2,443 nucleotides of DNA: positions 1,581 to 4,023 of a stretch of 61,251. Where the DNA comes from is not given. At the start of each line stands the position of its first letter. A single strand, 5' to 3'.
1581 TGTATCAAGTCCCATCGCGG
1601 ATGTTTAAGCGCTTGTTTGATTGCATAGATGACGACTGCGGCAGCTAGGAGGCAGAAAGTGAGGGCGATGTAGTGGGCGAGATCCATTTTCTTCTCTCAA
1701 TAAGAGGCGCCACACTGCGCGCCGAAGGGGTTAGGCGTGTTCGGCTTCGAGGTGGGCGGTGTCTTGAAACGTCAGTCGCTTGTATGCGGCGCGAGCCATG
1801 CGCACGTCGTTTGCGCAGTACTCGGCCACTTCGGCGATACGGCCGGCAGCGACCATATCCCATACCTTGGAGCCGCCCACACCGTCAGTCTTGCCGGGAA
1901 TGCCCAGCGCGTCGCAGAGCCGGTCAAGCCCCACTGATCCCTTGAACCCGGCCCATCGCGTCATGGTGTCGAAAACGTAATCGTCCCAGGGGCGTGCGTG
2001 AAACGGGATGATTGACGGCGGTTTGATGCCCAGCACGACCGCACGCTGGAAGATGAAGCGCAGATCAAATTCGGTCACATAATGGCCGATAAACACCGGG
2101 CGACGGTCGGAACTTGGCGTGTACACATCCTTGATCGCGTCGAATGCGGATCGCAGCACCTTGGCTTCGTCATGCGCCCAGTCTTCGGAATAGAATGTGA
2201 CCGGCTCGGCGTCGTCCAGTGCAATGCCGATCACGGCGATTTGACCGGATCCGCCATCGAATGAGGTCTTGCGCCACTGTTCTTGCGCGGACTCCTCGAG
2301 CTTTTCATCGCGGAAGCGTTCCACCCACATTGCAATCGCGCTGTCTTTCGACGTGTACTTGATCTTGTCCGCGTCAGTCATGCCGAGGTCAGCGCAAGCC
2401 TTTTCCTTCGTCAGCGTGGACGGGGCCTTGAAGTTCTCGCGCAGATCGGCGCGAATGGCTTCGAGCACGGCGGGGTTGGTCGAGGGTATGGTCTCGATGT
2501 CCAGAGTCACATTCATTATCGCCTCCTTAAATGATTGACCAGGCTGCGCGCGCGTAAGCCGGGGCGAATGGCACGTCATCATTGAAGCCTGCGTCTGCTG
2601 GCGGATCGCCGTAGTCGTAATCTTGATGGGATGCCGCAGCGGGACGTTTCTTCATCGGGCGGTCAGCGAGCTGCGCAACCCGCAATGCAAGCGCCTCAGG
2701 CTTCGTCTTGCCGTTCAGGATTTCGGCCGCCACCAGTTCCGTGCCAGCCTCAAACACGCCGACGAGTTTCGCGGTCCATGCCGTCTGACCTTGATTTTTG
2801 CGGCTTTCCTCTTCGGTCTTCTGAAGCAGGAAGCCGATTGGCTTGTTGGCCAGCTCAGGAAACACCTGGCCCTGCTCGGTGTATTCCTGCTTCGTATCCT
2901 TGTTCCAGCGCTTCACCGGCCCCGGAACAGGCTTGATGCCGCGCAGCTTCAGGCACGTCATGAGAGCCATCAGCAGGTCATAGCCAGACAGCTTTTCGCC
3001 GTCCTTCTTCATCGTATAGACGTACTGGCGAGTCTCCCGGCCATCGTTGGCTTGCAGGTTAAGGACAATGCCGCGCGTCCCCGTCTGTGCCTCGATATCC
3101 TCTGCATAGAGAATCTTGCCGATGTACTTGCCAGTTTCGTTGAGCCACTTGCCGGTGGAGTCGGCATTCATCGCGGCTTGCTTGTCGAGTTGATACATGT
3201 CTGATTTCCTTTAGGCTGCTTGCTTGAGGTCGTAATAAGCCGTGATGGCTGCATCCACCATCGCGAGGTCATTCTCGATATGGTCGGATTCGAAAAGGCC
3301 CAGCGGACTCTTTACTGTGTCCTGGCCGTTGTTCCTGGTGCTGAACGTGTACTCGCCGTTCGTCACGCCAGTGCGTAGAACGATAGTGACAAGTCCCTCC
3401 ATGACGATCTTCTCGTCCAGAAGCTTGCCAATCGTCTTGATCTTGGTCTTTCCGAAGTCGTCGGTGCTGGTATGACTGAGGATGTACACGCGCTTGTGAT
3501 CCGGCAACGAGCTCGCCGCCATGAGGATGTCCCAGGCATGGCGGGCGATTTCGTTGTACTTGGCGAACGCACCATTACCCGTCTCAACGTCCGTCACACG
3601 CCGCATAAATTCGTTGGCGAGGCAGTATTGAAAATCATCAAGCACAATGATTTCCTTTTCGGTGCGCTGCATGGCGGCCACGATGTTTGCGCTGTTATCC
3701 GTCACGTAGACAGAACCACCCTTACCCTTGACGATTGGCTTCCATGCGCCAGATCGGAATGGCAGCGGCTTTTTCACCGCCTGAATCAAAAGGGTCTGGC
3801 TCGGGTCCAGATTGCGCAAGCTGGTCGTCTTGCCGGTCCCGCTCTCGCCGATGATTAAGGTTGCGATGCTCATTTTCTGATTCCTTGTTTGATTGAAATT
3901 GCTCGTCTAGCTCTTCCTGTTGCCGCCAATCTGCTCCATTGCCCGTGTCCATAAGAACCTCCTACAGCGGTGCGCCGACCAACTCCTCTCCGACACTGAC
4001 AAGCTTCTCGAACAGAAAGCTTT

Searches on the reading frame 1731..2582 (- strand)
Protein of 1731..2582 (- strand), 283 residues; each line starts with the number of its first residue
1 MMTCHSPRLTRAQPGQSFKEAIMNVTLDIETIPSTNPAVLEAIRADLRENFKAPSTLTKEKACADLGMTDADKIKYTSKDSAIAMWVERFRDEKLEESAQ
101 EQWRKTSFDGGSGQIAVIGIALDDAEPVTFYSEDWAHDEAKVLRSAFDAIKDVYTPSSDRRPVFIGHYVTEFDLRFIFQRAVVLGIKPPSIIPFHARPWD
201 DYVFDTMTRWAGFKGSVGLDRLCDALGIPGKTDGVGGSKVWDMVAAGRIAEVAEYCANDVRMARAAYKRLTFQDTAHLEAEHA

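Call 109: search_protein_families(library=pfam, proteins=[window:1731-2582:-], max_evalue=0.001)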
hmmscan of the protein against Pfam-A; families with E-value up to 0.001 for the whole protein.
window:1731-2582:- (283 aa): 1 family
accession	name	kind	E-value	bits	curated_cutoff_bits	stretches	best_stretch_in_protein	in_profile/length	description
PF10108.15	DNA_pol_B_exo2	-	1.9e-14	54.3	24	1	150-267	41-170/213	Predicted 3'-5' exonuclease related to the exonuclease domain of PolB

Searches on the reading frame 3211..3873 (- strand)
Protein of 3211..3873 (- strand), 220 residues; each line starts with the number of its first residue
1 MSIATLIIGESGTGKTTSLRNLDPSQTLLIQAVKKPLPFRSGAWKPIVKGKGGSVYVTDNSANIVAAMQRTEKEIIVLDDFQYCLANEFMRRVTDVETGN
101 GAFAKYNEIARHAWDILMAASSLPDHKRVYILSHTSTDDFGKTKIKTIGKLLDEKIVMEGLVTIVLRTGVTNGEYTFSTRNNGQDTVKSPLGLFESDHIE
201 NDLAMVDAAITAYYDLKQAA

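Call 109: search_protein_families(library=pfam, proteins=[window:3211-3873:-], max_evalue=0.001)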
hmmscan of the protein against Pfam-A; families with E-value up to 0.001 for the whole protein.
window:3211-3873:- (220 aa): 2 families
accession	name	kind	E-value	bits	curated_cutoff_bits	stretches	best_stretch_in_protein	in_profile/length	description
PF13479.12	AAA_24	-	2.9e-08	34.2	27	1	5-182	5-186/195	AAA domain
PF13401.12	AAA_22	-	5.9e-05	23.8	27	1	5-92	8-103/130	AAA domain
